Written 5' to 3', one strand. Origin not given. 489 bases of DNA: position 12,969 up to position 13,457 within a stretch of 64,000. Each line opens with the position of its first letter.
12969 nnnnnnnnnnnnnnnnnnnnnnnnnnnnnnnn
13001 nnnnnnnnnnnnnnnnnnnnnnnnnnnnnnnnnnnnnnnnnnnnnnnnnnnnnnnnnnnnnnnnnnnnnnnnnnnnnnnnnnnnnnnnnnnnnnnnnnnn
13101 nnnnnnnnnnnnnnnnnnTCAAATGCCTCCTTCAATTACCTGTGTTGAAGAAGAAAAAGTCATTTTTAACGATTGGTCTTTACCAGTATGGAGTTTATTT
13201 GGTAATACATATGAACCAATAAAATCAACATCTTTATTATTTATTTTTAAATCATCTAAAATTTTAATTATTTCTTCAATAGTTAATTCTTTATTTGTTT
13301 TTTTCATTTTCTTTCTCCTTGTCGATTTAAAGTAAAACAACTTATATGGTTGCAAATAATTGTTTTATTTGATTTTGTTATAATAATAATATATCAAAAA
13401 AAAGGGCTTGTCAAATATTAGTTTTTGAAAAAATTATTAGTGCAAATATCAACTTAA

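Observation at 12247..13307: Translationally coupled small ORF plus SDH-family ClpP-fold serine protease: a candidate two-gene defence or toxin-antidote module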

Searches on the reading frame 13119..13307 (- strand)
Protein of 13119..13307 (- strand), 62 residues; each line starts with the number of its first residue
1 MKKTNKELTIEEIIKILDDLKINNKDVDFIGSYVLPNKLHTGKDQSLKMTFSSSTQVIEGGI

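Call 3: search_protein_families(library=pfam, proteins=[window:13119-13307:-], max_evalue=0.1)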
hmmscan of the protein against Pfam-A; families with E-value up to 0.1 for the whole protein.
window:13119-13307:- (62 aa): 1 family
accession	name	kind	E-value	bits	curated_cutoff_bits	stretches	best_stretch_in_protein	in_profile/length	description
PF08519.17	RFC1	-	0.023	15.2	23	1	5-48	100-142/158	Replication factor RFC1 C terminal domain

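Call 4: search_protein_families(library=padloc, proteins=[window:13119-13307:-], max_evalue=0.1)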
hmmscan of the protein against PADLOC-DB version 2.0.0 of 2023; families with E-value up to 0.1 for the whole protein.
window:13119-13307:- (62 aa): 0 families

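Call 5: search_protein_families(library=ncbifam, proteins=[window:13119-13307:-], max_evalue=0.1)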
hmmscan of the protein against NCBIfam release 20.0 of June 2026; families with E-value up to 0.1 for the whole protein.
window:13119-13307:- (62 aa): 2 families
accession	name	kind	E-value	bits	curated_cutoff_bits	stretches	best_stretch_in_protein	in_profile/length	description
NF041243.1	T6SS_IglJ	equivalog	0.015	14.7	100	1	2-33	5-36/223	type VI secretion system baseplate protein IglJ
NF006382.0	PRK08624.1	equivalog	0.047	12.5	440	1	2-55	5-57/373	hypothetical protein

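Call 6: search_protein_families(library=phrogs, proteins=[window:13119-13307:-], max_evalue=0.1)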
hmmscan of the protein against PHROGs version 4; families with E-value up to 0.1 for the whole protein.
window:13119-13307:- (62 aa): 0 families

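Call 8: find_homologous_proteins(query=window:13119-13307:-, max_evalue=0.01)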
Query window:13119-13307:- (62 aa): 3 proteins with E <= 0.01 among 3 candidates.
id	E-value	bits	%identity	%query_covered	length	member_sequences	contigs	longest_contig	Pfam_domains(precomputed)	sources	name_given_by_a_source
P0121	4.7e-31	122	98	100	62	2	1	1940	-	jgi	-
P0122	1.6e-22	95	77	100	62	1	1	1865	-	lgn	-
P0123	1.1e-21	93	76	100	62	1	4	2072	-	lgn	-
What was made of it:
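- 13119..13307 (-): Small partner gene, 62 aa (stop included). It has an N-terminal helix motif (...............) and a C-terminal strand plus Ser/Thr run (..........). Call 8 finds only three close homologues by direct search.
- Tried and rejected: A direct homology search with the small protein found only three near-identical lineage members (call 8).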

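Call 16: find_encoding_contigs(protein=P0122, flank=3000, max_places=4)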
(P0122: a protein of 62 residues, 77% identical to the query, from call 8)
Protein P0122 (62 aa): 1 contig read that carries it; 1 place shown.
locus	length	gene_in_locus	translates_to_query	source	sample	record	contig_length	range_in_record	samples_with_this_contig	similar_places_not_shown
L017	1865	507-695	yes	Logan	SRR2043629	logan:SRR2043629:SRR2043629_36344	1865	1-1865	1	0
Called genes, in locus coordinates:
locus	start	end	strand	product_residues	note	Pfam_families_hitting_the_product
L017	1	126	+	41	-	?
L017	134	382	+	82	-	-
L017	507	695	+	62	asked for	-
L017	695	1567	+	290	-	PF01972:SDH_protease, PF25145:NfeD1b_N (weak)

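Call 17: find_encoding_contigs(protein=P0123, flank=3000, max_places=4)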
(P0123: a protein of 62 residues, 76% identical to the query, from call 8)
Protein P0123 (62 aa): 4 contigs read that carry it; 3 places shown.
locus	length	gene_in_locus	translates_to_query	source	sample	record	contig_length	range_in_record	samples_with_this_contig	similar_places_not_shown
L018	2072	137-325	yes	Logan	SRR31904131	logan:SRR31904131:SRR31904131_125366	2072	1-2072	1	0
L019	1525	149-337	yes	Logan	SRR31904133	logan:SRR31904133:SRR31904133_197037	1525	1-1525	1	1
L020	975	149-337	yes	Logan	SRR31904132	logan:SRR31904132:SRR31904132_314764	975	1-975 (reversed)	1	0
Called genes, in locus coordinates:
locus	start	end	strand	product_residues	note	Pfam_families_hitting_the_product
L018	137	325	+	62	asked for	-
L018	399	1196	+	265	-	PF00574:CLP_protease (faint), PF01972:SDH_protease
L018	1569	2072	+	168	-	?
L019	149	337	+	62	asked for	-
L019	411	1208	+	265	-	PF00574:CLP_protease (faint), PF01972:SDH_protease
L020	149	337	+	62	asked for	-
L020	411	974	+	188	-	?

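Call 71: find_homologous_proteins(query=A4, max_evalue=1)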
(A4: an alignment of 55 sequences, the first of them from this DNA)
Query A4 (55 sequences) (62 aa, profile of the alignment): 11 proteins with E <= 1 among 154 candidates.
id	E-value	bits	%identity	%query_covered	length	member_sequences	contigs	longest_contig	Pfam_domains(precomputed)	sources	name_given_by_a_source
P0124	8.8e-9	53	-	-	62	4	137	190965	-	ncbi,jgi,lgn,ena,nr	jgi:hypothetical protein|nr:MAG TPA_asm: hypothetical protein [Caudoviricetes sp.]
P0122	1.7e-6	46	77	100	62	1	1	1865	-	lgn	-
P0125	6.7e-6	44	-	-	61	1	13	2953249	-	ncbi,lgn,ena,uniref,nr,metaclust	ncbi:hypothetical protein NMU00_02770 [Enterococcus faecalis]|uniref:hypothetical protein n=1 Tax=En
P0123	1.3e-5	43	76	100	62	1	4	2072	-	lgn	-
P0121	2.3e-4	39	98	100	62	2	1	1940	-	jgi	-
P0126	9.8e-4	37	-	-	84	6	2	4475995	-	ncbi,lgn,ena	-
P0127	2.2e-3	36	-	-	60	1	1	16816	-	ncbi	-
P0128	5.8e-3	35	-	-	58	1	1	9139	-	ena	-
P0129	6.0e-3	35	-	-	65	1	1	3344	-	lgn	-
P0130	6.7e-2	31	-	-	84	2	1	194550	-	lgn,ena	-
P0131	8.4e-2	31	-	-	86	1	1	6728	-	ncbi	-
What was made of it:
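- On Type II toxin-antitoxin: No domain was found in the small protein (calls 3-6, 71).
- Tried and rejected: A profile of 55 partner sequences against 5.8 billion proteins returned 11 hits, all unnamed and without Pfam domains (call 71).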

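Call 83: predict_structure(alignment_id=A5)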
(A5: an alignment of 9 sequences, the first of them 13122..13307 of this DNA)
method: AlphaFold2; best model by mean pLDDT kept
length: 62 residues; sequences in the alignment: 9
mean_pLDDT: 67.5   pTM: 0.38
mean pLDDT of the five models: 67.5, 56.4, 56.4, 55.9, 51.4
residues with pLDDT >= 90: 0; 70-90: 30; 50-70: 27; < 50: 5
segments of 3 or more residues with pLDDT < 50: 1-4
pLDDT, mean of each block of 10 residues (from residue 1): 60 79 71 66 66 66 48
secondary structure, 60 per line:
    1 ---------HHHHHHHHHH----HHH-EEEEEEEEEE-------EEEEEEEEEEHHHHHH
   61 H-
elements in order: H10-19 E28-37 E45-54 H55-61
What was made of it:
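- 13119..13307 (-): The AF2 model is of low confidence: helix 10-19 and a hairpin at 28-54 (call 83).
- On Type II toxin-antitoxin: The AF2 model is of low confidence (call 83).
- Tried and rejected: The small protein alone folds with low confidence (call 83).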
